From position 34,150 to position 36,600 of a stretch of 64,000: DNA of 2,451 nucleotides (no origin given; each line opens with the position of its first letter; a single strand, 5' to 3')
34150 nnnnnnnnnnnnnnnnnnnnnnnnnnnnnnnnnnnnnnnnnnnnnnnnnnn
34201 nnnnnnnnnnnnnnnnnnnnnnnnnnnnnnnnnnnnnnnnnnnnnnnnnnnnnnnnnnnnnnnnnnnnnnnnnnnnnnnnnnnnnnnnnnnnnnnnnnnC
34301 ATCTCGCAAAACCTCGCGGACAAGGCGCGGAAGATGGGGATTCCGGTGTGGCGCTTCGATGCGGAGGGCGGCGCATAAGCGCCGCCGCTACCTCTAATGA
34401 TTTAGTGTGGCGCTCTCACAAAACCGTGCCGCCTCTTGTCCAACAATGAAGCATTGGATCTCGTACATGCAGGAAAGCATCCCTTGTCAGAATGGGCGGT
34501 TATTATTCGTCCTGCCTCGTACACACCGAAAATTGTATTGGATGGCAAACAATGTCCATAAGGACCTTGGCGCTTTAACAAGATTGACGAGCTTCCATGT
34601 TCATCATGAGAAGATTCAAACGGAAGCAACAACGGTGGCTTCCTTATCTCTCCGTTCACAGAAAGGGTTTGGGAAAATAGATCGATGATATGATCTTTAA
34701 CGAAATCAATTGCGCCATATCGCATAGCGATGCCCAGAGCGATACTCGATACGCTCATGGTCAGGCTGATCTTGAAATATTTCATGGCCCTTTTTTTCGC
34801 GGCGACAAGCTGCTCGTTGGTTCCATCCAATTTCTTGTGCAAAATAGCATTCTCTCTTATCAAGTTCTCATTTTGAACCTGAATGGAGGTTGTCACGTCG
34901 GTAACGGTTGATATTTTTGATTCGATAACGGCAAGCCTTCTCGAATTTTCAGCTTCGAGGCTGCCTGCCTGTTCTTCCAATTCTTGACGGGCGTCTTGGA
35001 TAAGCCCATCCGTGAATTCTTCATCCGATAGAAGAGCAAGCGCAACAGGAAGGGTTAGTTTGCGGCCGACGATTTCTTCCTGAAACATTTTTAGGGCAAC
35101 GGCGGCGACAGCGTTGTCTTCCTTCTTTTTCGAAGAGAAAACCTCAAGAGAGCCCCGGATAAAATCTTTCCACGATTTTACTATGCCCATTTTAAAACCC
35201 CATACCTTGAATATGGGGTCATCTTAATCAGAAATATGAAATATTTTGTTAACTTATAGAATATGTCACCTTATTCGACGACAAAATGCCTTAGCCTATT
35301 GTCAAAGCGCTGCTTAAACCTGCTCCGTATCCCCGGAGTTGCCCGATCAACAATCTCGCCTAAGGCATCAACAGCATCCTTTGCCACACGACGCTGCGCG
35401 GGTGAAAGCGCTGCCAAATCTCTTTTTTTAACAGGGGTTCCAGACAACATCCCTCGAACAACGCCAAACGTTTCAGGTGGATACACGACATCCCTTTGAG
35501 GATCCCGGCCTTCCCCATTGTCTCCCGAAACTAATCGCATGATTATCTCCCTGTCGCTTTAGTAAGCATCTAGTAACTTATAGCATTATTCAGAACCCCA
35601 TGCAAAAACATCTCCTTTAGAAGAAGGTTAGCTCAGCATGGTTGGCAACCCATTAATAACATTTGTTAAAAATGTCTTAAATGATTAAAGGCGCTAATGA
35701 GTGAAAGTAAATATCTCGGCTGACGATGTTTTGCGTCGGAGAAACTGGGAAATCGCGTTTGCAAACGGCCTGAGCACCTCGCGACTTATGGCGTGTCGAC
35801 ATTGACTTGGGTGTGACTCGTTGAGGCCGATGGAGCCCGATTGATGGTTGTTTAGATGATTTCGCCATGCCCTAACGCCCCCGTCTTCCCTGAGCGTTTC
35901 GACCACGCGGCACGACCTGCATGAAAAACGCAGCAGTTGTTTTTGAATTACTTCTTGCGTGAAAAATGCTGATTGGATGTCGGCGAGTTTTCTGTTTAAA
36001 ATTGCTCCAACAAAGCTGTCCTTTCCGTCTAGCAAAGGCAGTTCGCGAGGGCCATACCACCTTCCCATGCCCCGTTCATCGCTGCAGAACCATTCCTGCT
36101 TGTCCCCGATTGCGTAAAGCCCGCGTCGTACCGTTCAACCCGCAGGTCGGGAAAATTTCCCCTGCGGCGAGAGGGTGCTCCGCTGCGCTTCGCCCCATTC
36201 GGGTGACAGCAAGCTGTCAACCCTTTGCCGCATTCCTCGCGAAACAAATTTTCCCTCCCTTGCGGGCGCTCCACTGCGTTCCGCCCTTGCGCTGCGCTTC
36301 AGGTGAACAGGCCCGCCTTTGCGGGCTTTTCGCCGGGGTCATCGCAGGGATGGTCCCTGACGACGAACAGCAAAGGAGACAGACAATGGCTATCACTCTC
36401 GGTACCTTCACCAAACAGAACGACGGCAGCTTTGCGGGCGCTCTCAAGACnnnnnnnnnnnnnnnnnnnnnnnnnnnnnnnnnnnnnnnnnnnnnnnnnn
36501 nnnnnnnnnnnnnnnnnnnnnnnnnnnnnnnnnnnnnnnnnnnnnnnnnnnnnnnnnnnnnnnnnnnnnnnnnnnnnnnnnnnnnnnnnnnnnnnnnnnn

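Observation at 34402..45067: Two paralogous AT-rich gene modules inserted at different points of the ICE backbone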

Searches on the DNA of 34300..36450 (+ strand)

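Call 7: search_dna_similar(query=window:34300-36200:+, collection=plasmids, mode=distant)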
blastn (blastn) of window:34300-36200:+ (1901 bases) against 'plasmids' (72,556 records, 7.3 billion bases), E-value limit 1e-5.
Records with a match: 19; places in all: 21; records where one place covers at least 80% of the query: 0.
Best place of each record, by identity: 90-95% 2; 80-90% 13; 60-80% 4.
By first word of the organism name: Methylocystis 14; Mesorhizobium 5.
By predicted mobility (MOB-suite, as given by PLSDB): non-mobilizable 18; conjugative 1.
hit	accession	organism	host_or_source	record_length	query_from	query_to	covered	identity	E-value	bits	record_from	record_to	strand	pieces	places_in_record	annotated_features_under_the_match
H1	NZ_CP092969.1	Methylocystis parvus OBBP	Bacterial Monoculture,Mud, soil or ...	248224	11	87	4%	81.8%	4e-9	72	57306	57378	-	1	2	DUF2493 domain-containing protein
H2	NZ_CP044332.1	Methylocystis parvus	-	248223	11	87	4%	81.8%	4e-9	72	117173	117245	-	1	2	DUF2493 domain-containing protein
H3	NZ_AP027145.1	Methylocystis iwaonis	-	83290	10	85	4%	80.3%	5e-8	69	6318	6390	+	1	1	DUF2493 domain-containing protein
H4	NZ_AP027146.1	Methylocystis iwaonis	-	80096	10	85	4%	80.3%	5e-8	69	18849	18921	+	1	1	DUF2493 domain-containing protein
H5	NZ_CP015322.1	Mesorhizobium amorphae CCNWGS0123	Robinia pseudoacacia,cell culture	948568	11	85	4%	80.0%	2e-7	67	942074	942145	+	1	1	DUF2493 domain-containing protein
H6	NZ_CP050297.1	Mesorhizobium huakuii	Oxytropis kamtschatica,cell ...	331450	11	85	4%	80.0%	2e-7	67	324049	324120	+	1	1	DUF2493 domain-containing protein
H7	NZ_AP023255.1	Mesorhizobium sp. 131-3-5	Lotus japonicus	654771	11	85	4%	80.0%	2e-7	67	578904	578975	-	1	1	DUF2493 domain-containing protein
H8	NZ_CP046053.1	Methylocystis heyeri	cell culture,Sphagnum peat bog lake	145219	11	85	4%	80.0%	2e-7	67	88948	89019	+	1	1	DUF2493 domain-containing protein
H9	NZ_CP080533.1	Mesorhizobium sp. AR02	Oxytropis sp.,Cell culture,root nodule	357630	11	85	4%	78.7%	2e-6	63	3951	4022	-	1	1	DUF2493 domain-containing protein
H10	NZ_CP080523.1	Mesorhizobium sp. AR10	Astragalus sp.,Cell culture,root nodule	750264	11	85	4%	78.7%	2e-6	63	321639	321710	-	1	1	DUF2493 domain-containing protein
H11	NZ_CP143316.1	Methylocystis iwaonis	cell culture,rice rhizosphere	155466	11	84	4%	79.7%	6e-7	65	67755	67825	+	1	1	none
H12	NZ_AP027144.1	Methylocystis iwaonis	-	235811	11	84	4%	79.7%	6e-7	65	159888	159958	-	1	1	none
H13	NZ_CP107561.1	Methylocystis sp. MJC1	whole organism,Alpine Peat Bogs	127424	11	80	4%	80.0%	2e-6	63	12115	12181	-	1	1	DUF2493 domain-containing protein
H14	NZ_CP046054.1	Methylocystis heyeri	cell culture,Sphagnum peat bog lake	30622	11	59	3%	89.8%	2e-7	67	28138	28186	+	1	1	DUF2493 domain-containing protein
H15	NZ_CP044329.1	Methylocystis rosea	-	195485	11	59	3%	89.8%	2e-7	67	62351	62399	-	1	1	DUF2493 domain-containing protein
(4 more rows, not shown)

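Call 74: search_rna_families(source=window, start=34300, end=36450, threshold=evalue, max_evalue=1)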
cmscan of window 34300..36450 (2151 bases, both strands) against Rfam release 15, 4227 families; matches with E-value up to 1: 0.
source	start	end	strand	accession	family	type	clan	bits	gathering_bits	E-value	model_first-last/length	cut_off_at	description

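Call 89: get_annotated_region(hit=H1, flank=6000)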
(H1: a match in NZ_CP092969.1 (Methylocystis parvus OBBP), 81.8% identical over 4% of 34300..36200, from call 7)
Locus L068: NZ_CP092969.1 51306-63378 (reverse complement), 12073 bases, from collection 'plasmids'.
description: Methylocystis parvus OBBP plasmid pMpar-1, complete sequence
organism: Methylocystis parvus OBBP (NCBI taxid 1134912)
taxonomy: Bacteria; Pseudomonadota; Alphaproteobacteria; Hyphomicrobiales; Methylocystaceae; Methylocystis; Methylocystis parvus; Methylocystis parvus OBBP
host: -; source: Bacterial Monoculture,Mud, soil or sediment; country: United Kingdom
typing (MOB-suite, as given by PLSDB): non-mobilizable
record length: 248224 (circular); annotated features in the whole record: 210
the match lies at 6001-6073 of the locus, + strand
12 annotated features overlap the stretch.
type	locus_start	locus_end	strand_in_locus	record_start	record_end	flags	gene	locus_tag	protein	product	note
CDS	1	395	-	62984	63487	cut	-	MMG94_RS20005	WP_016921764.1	hypothetical protein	-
CDS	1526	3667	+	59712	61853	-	-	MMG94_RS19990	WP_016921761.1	ParB/RepB/Spo0J family partition protein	-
CDS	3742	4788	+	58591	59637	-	-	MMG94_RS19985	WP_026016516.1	toprim domain-containing protein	-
CDS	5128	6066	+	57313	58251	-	-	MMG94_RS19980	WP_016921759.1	DUF2493 domain-containing protein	-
CDS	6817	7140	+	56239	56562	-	-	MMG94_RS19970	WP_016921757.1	DUF736 domain-containing protein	-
CDS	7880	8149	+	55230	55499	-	-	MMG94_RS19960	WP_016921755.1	DUF2285 domain-containing protein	-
CDS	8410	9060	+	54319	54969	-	-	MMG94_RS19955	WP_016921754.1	DUF2285 domain-containing protein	-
CDS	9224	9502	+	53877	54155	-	-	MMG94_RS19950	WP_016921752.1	helix-turn-helix domain-containing protein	-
CDS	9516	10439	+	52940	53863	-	-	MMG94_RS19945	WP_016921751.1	replication initiator protein A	-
CDS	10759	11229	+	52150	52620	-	-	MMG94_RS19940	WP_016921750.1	DUF2840 domain-containing protein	-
CDS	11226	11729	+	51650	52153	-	-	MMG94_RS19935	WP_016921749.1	S26 family signal peptidase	GO:0006465 - signal peptide processing [Evidence IEA]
CDS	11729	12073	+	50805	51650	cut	-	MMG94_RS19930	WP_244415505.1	lytic transglycosylase domain-containing protein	-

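Call 90: get_annotated_region(hit=H6, flank=6000)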
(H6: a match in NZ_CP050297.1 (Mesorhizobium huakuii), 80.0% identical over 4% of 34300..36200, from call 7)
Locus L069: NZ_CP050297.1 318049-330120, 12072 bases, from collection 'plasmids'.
description: Mesorhizobium huakuii strain 583 plasmid p_2, complete sequence
organism: Mesorhizobium huakuii (NCBI taxid 28104)
taxonomy: Bacteria; Pseudomonadota; Alphaproteobacteria; Hyphomicrobiales; Phyllobacteriaceae; Mesorhizobium; Mesorhizobium huakuii
host: -; source: Oxytropis kamtschatica,cell culture,root nodule; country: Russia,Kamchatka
typing (MOB-suite, as given by PLSDB): conjugative; relaxase MOBP; mating-pair formation MPF_T
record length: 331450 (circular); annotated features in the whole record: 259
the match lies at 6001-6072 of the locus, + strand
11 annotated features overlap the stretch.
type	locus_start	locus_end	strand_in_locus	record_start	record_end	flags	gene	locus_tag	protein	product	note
CDS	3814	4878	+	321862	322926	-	-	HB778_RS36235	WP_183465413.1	toprim domain-containing protein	-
CDS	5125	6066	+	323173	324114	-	-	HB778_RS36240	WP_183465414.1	DUF2493 domain-containing protein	-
CDS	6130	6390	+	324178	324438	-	-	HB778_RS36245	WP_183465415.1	type II toxin-antitoxin system prevent-host-death family antitoxin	GO:0008219 - cell death [Evidence IEA]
CDS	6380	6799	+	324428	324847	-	-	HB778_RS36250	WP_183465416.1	hypothetical protein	-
CDS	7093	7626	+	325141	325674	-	-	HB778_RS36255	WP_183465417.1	hypothetical protein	-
CDS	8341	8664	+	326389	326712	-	-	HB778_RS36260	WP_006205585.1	DUF736 family protein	-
CDS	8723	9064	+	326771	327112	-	-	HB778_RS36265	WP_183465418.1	hypothetical protein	-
CDS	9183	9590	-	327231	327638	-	-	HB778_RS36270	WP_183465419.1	hypothetical protein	-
CDS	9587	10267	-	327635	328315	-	-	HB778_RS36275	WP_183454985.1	ParA family protein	-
CDS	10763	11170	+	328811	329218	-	-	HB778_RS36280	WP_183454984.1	hypothetical protein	-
CDS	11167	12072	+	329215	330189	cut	-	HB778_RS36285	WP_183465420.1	hypothetical protein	-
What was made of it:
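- The cassettes occupy cargo hot spots, one of which holds a Phd-type TA in a relative (call 90). The same hot spot holds a Phd-type TA in M. huakuii p_2 (call 90).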

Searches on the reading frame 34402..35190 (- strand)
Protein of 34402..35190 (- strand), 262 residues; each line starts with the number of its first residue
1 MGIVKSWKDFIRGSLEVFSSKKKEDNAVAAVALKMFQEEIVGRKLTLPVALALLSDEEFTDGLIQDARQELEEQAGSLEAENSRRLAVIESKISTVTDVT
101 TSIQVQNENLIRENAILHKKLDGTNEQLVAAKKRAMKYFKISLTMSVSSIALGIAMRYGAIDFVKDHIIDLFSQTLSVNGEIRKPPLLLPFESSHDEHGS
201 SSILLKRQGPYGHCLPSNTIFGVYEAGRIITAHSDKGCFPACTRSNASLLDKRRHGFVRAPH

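Call 6: search_protein_families(library=pfam, proteins=[window:34402-35190:-], max_evalue=0.1)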
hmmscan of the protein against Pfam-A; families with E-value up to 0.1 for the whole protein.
window:34402-35190:- (262 aa): 2 families
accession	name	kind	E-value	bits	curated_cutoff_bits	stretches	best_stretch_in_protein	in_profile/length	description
PF24922.1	ACBP4_C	-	0.036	14.7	31.2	1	88-137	14-63/105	Acyl-CoA-binding domain-containing protein 4-6, C-terminal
PF21924.1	XRCC4_CC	-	0.087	13.4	27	0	88-128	6-46/78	XRCC4 coiled-coil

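Call 13: find_homologous_proteins(query=window:34402-35190:-)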
Query window:34402-35190:- (262 aa): 3 proteins with E <= 0.001 among 1935 candidates.
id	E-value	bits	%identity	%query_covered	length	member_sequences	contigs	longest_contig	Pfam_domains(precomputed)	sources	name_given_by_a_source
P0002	6.4e-166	568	100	100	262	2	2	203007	-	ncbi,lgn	-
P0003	1.7e-69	252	51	100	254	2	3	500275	-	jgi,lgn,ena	jgi:hypothetical protein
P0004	1.2e-39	154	44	93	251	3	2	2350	-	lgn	-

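Call 14: find_encoding_contigs(protein=P0002, flank=10000, max_places=4)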
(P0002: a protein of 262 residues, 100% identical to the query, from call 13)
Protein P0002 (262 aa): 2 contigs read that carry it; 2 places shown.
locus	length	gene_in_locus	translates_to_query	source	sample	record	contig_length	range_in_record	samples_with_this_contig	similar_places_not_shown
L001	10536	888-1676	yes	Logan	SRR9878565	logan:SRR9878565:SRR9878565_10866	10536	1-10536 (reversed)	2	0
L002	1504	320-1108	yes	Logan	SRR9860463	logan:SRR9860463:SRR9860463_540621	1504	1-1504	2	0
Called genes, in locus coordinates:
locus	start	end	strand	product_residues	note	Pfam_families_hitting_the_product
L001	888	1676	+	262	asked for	-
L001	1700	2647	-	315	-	PF10686:YAcAr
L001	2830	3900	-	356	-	PF23639:DUF7146, PF13362:Toprim_3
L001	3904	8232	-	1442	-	PF13872:AAA_34, PF04851:ResIII (faint), PF13871:Helicase_C_4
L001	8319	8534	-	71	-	PF19612:DUF6117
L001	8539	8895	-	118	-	-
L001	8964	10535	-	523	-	?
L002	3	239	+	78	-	?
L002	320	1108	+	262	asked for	-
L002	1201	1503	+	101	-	?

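Call 21: find_encoding_contigs(protein=P0003, flank=10000, max_places=4)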
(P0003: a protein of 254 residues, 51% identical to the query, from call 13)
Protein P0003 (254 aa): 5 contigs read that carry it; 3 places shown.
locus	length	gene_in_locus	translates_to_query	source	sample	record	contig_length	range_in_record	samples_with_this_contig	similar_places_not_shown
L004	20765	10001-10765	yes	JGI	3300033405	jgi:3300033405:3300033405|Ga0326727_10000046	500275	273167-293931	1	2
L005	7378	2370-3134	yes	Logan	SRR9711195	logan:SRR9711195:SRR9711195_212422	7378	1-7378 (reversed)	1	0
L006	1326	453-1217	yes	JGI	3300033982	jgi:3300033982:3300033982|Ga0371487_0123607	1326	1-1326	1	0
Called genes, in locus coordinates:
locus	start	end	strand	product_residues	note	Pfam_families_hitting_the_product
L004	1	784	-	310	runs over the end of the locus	-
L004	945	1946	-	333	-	PF00015:MCPsignal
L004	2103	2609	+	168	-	-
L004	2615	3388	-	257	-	PF00106:adh_short, PF08659:KR, PF13561:adh_short_C2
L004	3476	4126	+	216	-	PF00625:Guanylate_kin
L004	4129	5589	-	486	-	-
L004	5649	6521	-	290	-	-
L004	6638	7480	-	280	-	PF00398:RrnaAD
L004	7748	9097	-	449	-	PF13623:SurA_N_2 (weak), PF13624:SurA_N_3, PF09312:SurA_N, PF13616:Rotamase_3, PF13145:Rotamase_2 (weak), PF00639:Rotamase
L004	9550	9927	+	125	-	-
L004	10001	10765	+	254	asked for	-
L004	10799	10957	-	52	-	-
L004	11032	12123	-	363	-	PF03739:LptF_LptG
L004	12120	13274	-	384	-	PF03739:LptF_LptG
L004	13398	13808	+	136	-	PF01814:Hemerythrin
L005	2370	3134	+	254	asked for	-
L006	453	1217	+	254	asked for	-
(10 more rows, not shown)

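Call 22: find_encoding_contigs(protein=P0004, flank=10000, max_places=4)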
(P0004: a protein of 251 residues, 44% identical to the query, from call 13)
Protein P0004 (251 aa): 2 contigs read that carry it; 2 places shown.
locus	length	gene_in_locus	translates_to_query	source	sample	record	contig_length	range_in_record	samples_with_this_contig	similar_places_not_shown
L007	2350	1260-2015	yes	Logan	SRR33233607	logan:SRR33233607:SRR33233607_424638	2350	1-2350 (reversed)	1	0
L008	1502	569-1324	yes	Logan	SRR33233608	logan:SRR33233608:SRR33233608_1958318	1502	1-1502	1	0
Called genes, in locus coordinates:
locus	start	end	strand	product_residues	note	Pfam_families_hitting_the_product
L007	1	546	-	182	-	?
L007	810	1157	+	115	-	-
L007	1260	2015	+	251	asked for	-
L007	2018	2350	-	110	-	?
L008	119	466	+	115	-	-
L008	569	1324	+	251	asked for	-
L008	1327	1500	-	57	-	?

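Call 35: search_protein_families(library=padloc, proteins=[window:34402-35190:-], max_evalue=1)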
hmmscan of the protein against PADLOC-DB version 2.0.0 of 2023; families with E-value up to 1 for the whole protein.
window:34402-35190:- (262 aa): 0 families

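Call 36: search_protein_families(library=phrogs, proteins=[window:34402-35190:-], max_evalue=1)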
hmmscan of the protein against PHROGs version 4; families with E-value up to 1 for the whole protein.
window:34402-35190:- (262 aa): 6 families
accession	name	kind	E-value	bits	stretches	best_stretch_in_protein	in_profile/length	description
phrog_25855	-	unknown function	0.0033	18.4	1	63-114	58-112/136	-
phrog_17496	-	unknown function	0.0073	18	1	89-153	42-106/117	-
phrog_16648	-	unknown function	0.013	16.3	1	82-128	78-124/153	-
phrog_31273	-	unknown function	0.019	16.1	1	85-117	12-44/50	-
phrog_11650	-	unknown function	0.047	14.3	1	75-155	121-200/209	-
phrog_34858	-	unknown function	0.33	12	1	81-129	8-54/85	-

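Call 37: search_protein_families(library=ncbifam, proteins=[window:34402-35190:-], max_evalue=1)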
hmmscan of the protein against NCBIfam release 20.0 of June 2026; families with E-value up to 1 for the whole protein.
window:34402-35190:- (262 aa): 2 families
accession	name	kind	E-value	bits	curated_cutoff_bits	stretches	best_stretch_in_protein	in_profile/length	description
NF040809.1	germ_prot_CspBA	exception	0.028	12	1250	1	20-169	527-671/1099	bifunctional germination protease/germinant receptor pseudoprotease CspBA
NF011951.0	PRK15422.1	equivalog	0.53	10.7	132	1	93-131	36-74/81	septal ring assembly protein ZapB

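Call 39: find_homologous_proteins(query=A4, max_evalue=0.01)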
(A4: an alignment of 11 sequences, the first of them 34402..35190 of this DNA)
Query A4 (11 sequences) (262 aa, profile of the alignment): 4 proteins with E <= 0.01 among 8000 candidates.
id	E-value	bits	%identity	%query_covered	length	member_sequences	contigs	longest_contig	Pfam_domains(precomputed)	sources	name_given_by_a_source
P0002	2.7e-89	317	100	100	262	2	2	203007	-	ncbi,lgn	-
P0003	5.8e-88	313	51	100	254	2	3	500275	-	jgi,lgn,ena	jgi:hypothetical protein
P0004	1.4e-75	272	44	93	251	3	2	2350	-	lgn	-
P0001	1.3e-74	269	29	31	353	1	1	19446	-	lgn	-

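Call 62: search_solved_structures(query=A4, max_evalue=1)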
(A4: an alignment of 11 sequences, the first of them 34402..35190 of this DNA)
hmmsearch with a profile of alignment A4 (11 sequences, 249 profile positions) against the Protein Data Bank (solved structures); distinct sequences matched with E-value up to 1: 9.
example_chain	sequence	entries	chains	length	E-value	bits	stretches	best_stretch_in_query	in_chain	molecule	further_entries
7qv3_v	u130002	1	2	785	0.0036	20.2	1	27-123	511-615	Endonuclease MutS2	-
8qpp_W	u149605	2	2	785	0.0036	20.2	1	27-123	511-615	Endonuclease MutS2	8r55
2h3r_A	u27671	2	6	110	0.033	17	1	82-147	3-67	Hypothetical protein BQLF2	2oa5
5j2l_B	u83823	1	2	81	0.12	15.2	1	61-118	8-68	protein design 2L4HC2_11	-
7vkl_A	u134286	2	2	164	0.31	13.8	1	32-79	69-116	Insulin-like growth factor 2 mRNA-binding protein 3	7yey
5azs_A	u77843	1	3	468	0.31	13.8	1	39-96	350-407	Outer membrane protein OprJ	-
6qey_A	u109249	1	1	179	0.63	12.8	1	31-85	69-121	Insulin-like growth factor 2 mRNA-binding protein 1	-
6gqe_A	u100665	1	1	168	0.64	12.8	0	32-79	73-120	Insulin-like growth factor 2 mRNA-binding protein 3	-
7eqb_A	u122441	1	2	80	0.88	12.3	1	62-127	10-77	Kinesin-like protein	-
